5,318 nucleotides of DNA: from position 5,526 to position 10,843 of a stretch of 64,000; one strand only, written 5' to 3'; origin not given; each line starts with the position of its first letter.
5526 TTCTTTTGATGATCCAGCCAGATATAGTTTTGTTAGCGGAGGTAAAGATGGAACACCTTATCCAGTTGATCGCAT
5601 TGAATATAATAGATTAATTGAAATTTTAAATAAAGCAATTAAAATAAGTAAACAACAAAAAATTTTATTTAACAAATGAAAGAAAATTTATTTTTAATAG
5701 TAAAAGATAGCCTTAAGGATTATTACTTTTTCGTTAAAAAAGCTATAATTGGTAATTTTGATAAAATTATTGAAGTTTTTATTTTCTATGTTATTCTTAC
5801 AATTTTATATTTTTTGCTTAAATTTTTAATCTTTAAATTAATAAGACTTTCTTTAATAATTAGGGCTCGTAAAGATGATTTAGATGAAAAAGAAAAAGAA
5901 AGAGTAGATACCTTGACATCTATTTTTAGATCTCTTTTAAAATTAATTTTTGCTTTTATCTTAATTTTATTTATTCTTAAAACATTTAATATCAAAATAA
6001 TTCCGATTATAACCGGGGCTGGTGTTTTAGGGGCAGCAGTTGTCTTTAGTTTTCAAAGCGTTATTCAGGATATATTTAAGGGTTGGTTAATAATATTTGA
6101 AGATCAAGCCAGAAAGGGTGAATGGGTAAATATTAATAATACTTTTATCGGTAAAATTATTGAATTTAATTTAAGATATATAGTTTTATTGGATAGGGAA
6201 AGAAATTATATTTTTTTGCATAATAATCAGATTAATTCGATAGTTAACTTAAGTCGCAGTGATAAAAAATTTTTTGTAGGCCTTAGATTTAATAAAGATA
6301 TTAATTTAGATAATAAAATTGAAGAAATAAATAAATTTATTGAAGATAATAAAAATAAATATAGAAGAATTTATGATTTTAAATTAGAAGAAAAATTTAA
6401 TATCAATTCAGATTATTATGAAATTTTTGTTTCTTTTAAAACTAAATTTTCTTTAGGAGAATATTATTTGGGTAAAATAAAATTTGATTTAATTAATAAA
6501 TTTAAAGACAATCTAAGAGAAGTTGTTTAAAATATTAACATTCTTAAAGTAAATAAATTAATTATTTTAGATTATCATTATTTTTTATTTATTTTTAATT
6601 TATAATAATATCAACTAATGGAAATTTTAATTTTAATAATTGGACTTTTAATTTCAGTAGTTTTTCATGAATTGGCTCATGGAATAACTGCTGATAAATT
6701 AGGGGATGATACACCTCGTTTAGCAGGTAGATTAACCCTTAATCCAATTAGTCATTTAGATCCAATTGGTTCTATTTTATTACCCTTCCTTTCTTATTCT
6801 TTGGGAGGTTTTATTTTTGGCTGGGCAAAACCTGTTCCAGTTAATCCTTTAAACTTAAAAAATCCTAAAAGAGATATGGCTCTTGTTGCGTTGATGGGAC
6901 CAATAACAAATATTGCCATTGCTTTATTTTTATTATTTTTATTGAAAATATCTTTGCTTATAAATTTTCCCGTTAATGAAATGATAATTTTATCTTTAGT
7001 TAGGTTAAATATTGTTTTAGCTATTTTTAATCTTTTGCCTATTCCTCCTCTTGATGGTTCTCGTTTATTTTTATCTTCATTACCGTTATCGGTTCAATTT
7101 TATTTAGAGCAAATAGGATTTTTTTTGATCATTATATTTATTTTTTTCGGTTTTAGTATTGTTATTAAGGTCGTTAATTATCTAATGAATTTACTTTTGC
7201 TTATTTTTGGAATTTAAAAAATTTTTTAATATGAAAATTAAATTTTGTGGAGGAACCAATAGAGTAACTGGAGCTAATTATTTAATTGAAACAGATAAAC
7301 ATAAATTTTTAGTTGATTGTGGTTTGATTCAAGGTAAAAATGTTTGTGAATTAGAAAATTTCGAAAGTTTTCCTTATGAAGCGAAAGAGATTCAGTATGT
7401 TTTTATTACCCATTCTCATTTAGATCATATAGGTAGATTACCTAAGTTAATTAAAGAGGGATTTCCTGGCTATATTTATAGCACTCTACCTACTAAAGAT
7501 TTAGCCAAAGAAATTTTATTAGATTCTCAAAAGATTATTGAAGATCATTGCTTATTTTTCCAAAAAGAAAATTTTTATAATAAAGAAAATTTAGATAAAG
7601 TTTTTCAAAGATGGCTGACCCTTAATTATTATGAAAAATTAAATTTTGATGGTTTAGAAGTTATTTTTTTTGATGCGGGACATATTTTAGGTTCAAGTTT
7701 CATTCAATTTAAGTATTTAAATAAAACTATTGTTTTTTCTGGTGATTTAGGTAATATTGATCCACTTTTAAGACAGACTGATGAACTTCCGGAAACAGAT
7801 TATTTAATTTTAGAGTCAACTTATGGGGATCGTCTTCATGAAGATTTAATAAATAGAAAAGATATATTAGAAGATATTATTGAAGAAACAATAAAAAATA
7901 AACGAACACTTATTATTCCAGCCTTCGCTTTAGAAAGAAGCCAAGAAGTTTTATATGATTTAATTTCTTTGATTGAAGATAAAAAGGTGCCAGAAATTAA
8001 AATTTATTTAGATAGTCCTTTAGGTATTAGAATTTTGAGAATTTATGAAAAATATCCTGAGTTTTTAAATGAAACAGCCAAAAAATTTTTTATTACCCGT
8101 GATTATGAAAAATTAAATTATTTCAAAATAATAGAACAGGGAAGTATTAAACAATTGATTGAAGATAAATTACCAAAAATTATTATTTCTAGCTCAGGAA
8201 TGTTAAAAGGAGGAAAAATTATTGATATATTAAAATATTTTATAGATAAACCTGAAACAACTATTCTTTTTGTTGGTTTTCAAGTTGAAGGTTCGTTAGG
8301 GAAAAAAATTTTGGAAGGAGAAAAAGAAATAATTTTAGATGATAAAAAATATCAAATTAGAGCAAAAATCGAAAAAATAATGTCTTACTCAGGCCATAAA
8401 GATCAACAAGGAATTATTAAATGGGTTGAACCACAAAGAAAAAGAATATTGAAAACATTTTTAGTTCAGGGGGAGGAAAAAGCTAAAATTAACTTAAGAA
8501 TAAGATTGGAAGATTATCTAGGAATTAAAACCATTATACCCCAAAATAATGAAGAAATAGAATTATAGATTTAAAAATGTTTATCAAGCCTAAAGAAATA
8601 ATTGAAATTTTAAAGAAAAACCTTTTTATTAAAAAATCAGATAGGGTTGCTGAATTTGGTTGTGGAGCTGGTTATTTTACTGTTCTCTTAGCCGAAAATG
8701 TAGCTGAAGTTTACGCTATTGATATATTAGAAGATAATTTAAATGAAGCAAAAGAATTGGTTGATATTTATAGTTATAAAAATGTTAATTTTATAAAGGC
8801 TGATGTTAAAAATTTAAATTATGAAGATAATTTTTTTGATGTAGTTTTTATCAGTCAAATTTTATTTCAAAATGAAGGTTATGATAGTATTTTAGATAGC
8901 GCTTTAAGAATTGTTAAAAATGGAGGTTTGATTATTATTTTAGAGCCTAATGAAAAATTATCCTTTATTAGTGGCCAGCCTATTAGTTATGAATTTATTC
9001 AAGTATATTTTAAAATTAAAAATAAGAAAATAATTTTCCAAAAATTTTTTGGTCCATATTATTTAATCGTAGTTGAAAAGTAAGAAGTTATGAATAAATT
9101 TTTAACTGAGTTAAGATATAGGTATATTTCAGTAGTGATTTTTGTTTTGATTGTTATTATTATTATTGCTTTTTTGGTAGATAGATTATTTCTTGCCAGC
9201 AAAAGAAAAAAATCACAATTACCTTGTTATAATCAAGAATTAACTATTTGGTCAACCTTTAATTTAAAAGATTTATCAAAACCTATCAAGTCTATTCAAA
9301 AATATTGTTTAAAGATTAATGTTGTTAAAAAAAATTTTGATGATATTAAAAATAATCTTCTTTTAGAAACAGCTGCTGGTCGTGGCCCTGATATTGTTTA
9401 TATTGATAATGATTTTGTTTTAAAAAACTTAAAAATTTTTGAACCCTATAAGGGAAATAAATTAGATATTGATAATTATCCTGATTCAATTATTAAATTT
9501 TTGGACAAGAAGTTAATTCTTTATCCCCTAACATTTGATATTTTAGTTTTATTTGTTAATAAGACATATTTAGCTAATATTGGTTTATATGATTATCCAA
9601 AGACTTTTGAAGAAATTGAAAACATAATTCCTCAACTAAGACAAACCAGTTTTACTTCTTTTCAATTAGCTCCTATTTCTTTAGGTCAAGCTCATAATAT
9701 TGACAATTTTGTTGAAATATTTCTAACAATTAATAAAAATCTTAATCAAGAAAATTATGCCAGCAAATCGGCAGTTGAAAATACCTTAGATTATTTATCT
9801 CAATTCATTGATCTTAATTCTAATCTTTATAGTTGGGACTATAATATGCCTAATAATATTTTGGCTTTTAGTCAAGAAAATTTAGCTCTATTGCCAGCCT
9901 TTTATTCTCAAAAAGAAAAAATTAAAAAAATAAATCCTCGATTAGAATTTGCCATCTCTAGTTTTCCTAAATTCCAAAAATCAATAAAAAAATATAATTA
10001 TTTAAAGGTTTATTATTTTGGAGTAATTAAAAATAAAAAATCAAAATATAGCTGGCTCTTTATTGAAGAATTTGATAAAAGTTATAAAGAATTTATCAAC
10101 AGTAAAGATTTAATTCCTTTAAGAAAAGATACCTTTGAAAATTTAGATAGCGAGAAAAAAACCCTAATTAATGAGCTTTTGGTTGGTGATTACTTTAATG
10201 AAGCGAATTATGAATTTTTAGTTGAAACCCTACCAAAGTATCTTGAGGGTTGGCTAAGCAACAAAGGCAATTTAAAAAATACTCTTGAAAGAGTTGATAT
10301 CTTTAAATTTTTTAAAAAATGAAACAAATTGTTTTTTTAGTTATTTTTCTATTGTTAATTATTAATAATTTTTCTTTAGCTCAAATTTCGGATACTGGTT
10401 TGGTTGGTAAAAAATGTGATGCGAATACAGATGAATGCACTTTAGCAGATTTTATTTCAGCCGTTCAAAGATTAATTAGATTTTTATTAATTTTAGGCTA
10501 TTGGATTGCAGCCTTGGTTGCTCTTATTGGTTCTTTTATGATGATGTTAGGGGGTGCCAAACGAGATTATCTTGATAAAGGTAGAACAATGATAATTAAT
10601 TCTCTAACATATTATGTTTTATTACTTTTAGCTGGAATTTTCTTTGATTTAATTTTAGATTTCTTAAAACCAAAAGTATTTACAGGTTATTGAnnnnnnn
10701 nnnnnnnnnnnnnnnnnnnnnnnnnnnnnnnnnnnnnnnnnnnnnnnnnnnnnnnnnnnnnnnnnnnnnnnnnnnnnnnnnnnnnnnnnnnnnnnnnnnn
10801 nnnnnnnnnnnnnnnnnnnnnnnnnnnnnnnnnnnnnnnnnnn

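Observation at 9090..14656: Locus of paralogous pilin-like two-TM proteins next to a split ComEC DNA-uptake channel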

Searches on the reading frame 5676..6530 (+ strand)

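Call 15: search_protein_families(library=pfam, proteins=[window:5676-6530:+], max_evalue=0.001)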
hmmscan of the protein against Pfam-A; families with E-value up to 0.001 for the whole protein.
window:5676-6530:+ (284 aa): 1 family
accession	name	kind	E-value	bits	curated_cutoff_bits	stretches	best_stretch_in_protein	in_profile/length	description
PF00924.24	MS_channel_2nd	-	1.6e-08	35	20.2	1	129-194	2-68/68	Mechanosensitive ion channel, beta-domain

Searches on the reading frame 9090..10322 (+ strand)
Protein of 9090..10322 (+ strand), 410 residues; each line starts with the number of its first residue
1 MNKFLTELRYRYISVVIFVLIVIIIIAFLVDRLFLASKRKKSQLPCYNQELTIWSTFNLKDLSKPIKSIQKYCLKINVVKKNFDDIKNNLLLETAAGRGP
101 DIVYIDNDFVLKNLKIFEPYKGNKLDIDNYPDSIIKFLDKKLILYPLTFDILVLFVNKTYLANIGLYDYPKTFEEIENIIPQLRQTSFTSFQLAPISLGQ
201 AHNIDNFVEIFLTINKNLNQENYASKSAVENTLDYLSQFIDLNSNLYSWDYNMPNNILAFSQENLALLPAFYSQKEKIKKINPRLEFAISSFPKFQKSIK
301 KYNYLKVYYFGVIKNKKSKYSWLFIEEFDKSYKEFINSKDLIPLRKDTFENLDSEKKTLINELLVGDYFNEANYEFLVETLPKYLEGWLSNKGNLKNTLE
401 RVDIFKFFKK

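Call 3: search_protein_families(library=pfam, proteins=[window:9090-10322:+], max_evalue=0.1)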
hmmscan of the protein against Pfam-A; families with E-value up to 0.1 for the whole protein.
window:9090-10322:+ (410 aa): 1 family
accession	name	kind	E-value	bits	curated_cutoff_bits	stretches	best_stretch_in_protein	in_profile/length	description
PF13416.11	SBP_bac_8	-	8.1e-08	32.8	27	1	74-325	12-240/279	Bacterial extracellular solute-binding protein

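Call 4: search_protein_families(library=ncbifam, proteins=[window:9090-10322:+], max_evalue=0.1)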
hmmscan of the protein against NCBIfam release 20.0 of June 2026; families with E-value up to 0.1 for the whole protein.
window:9090-10322:+ (410 aa): 3 families
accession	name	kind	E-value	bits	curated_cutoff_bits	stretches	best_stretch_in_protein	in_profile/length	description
NF053763.1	ABCarbgalBndGanS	equivalog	0.0015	17.3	700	1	47-176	37-169/420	galactooligosaccharide ABC transporter substrate-binding protein GanS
NF007011.0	PRK09474.1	equivalog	0.0066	15.3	291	1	76-186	59-168/396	maltose/maltodextrin ABC transporter substrate-binding protein MalE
NF047558.1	TPR_END_plus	domain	0.08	12.9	32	0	223-249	9-35/56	TPR end-of-group domain-containing protein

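Call 69: search_solved_structures(query=window:9090-10319:+, max_evalue=0.01)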
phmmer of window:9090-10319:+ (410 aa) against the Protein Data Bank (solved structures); distinct sequences matched with E-value up to 0.01: 4.
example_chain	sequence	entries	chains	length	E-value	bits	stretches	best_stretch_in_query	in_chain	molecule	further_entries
6dtu_A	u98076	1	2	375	4.8e-05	25.8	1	50-185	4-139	maltose-binding protein MalE1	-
2gha_A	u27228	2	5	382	5e-05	25.8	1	50-185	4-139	maltose ABC transporter, periplasmic maltose-binding protein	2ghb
6dts_A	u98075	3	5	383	0.00081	21.8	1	50-176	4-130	maltose-binding protein MalE2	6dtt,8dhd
2fnc_A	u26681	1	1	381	0.0011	21.4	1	50-176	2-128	maltose ABC transporter, periplasmic maltose-binding protein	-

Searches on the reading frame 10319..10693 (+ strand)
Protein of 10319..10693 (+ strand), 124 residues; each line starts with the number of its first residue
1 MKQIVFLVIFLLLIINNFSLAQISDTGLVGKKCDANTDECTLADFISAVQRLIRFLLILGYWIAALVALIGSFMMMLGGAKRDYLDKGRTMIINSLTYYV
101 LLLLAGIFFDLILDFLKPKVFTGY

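Call 3: search_protein_families(library=pfam, proteins=[window:10319-10693:+], max_evalue=0.1)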
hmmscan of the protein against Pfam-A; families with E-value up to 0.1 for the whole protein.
window:10319-10693:+ (124 aa): 2 families
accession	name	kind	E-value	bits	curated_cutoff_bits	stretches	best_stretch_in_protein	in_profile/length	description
PF15190.11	TMEM251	-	0.075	13.6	27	0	11-77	29-86/131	Transmembrane protein 251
PF04956.18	TrbC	-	0.079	13.6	27.9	0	7-85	16-75/98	TrbC/VIRB2 pilin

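Call 4: search_protein_families(library=ncbifam, proteins=[window:10319-10693:+], max_evalue=0.1)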
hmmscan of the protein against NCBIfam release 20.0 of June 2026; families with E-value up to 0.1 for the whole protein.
window:10319-10693:+ (124 aa): 0 families
